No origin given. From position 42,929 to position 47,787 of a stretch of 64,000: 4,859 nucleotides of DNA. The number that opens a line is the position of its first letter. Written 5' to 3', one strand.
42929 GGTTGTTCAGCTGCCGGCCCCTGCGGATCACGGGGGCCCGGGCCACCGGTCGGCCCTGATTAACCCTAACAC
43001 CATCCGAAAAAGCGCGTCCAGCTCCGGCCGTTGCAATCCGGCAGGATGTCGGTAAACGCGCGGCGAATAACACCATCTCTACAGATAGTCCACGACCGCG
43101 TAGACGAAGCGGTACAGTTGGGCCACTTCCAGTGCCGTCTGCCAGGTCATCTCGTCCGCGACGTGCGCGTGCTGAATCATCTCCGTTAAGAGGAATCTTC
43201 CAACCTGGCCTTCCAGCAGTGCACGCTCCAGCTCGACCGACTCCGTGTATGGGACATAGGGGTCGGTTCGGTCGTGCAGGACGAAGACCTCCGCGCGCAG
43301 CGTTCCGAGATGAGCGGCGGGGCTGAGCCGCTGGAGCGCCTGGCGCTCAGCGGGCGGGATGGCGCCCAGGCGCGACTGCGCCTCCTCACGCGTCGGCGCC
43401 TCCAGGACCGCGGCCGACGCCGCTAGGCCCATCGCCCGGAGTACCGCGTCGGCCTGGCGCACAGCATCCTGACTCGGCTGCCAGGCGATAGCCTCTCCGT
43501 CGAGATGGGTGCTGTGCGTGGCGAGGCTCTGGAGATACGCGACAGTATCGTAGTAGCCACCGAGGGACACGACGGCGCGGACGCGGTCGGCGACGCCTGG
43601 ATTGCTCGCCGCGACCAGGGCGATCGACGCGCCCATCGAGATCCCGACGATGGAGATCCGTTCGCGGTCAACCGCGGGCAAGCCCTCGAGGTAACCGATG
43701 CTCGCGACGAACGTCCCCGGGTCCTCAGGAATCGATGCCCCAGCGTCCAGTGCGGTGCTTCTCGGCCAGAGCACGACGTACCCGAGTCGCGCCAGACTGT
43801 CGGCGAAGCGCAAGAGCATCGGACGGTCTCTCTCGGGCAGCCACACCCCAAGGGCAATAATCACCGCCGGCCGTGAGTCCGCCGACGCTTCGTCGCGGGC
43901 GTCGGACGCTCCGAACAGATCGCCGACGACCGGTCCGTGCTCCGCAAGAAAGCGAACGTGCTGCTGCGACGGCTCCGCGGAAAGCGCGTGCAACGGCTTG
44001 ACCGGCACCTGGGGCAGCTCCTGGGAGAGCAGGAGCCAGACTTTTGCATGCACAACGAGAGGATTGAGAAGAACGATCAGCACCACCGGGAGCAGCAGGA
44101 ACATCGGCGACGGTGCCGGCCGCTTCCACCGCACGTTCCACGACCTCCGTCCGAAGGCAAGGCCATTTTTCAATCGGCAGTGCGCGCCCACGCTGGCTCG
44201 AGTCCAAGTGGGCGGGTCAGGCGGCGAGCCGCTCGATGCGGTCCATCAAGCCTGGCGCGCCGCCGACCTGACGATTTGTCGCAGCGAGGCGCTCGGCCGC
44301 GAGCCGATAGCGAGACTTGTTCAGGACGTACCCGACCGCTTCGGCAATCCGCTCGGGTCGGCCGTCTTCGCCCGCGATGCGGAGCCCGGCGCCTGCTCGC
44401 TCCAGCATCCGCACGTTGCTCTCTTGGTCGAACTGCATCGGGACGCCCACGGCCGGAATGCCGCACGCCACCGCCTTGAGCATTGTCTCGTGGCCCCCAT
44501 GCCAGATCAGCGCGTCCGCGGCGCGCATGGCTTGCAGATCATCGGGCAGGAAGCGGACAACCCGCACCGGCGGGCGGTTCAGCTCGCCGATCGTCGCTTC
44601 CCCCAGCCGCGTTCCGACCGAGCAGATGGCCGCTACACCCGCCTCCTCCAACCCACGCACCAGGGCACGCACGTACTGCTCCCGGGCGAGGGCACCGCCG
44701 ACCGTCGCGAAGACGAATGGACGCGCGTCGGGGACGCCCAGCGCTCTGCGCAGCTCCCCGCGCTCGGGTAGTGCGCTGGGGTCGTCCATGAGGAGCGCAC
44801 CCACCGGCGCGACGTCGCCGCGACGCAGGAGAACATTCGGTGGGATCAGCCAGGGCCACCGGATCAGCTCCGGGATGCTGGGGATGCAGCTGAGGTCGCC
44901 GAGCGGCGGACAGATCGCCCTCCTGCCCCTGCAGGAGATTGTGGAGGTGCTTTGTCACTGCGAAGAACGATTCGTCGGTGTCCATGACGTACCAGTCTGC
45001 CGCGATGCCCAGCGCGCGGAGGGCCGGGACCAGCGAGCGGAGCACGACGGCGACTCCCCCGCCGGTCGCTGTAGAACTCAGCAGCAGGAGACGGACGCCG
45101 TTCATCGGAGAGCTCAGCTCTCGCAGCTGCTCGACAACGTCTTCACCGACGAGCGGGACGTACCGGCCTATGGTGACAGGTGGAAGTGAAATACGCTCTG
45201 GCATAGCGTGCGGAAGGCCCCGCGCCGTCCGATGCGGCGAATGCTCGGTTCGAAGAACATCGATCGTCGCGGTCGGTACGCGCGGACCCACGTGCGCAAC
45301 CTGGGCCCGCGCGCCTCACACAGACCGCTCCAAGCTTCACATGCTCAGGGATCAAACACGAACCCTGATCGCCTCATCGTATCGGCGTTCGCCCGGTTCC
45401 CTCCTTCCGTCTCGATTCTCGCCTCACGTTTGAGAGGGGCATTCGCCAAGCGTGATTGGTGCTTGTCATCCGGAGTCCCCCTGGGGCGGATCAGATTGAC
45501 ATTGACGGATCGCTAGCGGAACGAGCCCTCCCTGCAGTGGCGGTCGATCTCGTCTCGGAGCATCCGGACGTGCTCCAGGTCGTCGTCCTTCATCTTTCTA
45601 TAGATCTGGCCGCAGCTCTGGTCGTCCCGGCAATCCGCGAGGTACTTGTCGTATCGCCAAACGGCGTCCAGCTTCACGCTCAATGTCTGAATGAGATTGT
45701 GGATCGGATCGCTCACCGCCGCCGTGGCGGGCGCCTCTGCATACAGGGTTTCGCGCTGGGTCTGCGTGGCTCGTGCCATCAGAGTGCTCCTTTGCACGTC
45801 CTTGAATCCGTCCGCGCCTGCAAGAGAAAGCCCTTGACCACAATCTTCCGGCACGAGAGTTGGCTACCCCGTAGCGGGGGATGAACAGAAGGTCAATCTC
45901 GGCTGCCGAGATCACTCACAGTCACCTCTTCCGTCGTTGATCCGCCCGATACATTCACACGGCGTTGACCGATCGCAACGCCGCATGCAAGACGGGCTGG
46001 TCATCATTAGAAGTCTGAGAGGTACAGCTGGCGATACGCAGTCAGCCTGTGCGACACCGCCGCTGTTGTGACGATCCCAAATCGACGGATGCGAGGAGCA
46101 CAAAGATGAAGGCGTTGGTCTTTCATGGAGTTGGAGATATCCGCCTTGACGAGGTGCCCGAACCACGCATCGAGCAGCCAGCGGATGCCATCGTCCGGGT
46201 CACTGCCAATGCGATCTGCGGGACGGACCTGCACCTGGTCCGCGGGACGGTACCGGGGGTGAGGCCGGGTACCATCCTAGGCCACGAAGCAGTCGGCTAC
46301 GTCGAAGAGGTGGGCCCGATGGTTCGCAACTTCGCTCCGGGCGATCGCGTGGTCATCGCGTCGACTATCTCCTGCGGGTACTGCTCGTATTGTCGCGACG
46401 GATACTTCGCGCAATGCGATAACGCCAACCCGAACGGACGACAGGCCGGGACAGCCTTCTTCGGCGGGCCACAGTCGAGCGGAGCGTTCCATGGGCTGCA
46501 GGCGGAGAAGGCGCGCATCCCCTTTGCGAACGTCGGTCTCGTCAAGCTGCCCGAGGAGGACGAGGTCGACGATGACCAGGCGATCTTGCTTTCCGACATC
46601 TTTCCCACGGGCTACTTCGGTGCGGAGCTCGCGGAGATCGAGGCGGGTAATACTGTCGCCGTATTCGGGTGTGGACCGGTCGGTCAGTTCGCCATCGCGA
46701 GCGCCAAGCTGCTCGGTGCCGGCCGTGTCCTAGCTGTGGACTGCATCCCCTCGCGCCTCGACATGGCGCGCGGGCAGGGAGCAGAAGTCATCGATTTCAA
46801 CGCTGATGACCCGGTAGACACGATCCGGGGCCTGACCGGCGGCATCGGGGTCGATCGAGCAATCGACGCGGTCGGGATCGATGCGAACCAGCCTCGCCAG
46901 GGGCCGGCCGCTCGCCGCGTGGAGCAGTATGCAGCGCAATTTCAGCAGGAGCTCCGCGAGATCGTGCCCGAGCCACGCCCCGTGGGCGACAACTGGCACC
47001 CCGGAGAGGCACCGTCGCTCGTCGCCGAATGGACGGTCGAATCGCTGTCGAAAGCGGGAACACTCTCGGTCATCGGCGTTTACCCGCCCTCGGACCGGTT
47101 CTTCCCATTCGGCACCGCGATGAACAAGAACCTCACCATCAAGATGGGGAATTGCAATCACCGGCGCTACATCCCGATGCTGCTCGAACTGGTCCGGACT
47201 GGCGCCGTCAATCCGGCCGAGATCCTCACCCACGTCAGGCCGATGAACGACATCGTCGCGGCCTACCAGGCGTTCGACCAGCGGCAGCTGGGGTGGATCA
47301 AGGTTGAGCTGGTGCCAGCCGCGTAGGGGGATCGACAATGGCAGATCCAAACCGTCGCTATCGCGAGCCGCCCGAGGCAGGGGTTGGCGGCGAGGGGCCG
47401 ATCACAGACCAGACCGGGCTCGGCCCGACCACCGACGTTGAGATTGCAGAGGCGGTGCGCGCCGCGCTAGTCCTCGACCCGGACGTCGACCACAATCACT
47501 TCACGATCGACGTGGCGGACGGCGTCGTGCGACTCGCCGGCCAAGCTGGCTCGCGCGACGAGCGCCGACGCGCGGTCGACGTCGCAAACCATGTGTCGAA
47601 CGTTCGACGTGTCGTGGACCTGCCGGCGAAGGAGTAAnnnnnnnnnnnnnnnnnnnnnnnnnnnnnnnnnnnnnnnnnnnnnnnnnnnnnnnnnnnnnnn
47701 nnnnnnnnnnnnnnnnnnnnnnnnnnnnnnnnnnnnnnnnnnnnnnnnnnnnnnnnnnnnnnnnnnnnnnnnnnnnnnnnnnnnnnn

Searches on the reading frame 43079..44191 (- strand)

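Call 24: search_protein_families(library=pfam, max_evalue=0.001, proteins=[window:43079-44191:-])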
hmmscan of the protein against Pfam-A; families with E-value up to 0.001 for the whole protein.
window:43079-44191:- (370 aa): 7 families
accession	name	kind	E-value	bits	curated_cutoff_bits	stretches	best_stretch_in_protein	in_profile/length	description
PF20434.5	BD-FAE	-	7.1e-08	32.7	26.8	1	174-325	86-215/215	BD-FAE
PF00326.27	Peptidase_S9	-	3.5e-06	27.1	22.6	0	279-364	122-207/213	Prolyl oligopeptidase family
PF00561.26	Abhydrolase_1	-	9e-06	26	25.8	1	171-231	63-113/245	alpha/beta hydrolase fold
PF01738.24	DLH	-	9.9e-05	22.5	21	0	161-209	81-126/217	Dienelactone hydrolase family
PF08840.17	BAAT_C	-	0.00014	22.4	20.9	1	161-237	6-82/210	BAAT / Acyl-CoA thioester hydrolase C terminal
PF02230.22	Abhydrolase_2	-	0.00059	20.2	23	0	174-228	102-154/217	Phospholipase/Carboxylesterase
PF00756.26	Esterase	-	0.00064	20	22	1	174-256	112-177/251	Putative esterase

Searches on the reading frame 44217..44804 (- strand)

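Call 24: search_protein_families(library=pfam, max_evalue=0.001, proteins=[window:44217-44804:-])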
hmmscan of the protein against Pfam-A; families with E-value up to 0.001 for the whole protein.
window:44217-44804:- (195 aa): 4 families
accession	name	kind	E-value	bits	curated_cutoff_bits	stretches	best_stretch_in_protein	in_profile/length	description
PF06722.18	EryCIII-like_C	-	5.1e-14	52.9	31.7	1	79-177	32-129/145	Erythromycin biosynthesis protein CIII-like, C-terminal domain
PF04101.22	Glyco_tran_28_C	-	3.3e-12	47.2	22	1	73-171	50-151/166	Glycosyltransferase family 28 C-terminal domain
PF00201.24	UDPGT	-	5.4e-10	39.1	19.5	1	81-174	325-419/499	UDP-glucoronosyl and UDP-glucosyl transferase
PF13528.12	Glyco_trans_1_3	-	0.00042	20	25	1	73-154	236-315/322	Glycosyl transferase family 1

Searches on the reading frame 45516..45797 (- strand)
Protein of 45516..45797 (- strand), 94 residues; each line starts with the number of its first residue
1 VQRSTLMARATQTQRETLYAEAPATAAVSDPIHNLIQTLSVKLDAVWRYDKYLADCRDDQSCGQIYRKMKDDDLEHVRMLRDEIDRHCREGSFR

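Call 23: search_protein_families(library=pfam, max_evalue=0.01, proteins=[window:45516-45797:-])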
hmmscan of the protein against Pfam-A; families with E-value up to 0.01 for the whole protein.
seq(94 aa): 1 family
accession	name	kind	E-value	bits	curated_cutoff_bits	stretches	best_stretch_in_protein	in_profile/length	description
PF22277.2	EncFtn-like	-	0.00062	19.9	27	1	31-84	15-67/85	EncFtn-like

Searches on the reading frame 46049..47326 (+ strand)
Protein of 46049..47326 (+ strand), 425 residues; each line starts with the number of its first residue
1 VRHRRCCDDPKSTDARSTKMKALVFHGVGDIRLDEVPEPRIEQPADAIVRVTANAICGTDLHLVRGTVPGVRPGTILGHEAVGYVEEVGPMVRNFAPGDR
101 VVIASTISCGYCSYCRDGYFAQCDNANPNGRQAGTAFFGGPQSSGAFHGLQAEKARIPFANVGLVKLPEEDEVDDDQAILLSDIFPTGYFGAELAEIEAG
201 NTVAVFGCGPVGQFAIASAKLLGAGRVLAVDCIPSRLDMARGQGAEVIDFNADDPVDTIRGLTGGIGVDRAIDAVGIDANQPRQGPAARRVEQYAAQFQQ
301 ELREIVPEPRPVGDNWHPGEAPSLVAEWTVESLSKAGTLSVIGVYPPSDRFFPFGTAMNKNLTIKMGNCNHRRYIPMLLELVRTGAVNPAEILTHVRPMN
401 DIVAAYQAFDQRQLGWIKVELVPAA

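Call 8: search_protein_families(library=pfam, proteins=[window:46049-47326:+])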
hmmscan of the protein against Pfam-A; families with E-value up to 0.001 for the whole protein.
window:46049-47326:+ (425 aa): 2 families
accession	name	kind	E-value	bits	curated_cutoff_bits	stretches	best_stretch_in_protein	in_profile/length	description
PF08240.17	ADH_N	-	6.7e-24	84.6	23.5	1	44-168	2-103/104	Alcohol dehydrogenase GroES-like domain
PF00107.32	ADH_zinc_N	-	2.8e-16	60.1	31.8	1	210-279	1-70/129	Zinc-binding dehydrogenase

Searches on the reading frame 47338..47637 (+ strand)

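Call 24: search_protein_families(library=pfam, max_evalue=0.001, proteins=[window:47338-47637:+])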
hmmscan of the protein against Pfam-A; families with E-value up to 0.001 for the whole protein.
window:47338-47637:+ (99 aa): 1 family
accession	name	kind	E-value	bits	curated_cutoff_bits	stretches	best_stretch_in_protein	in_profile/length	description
PF04972.22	BON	-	1.7e-13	51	27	1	32-94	1-63/69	BON domain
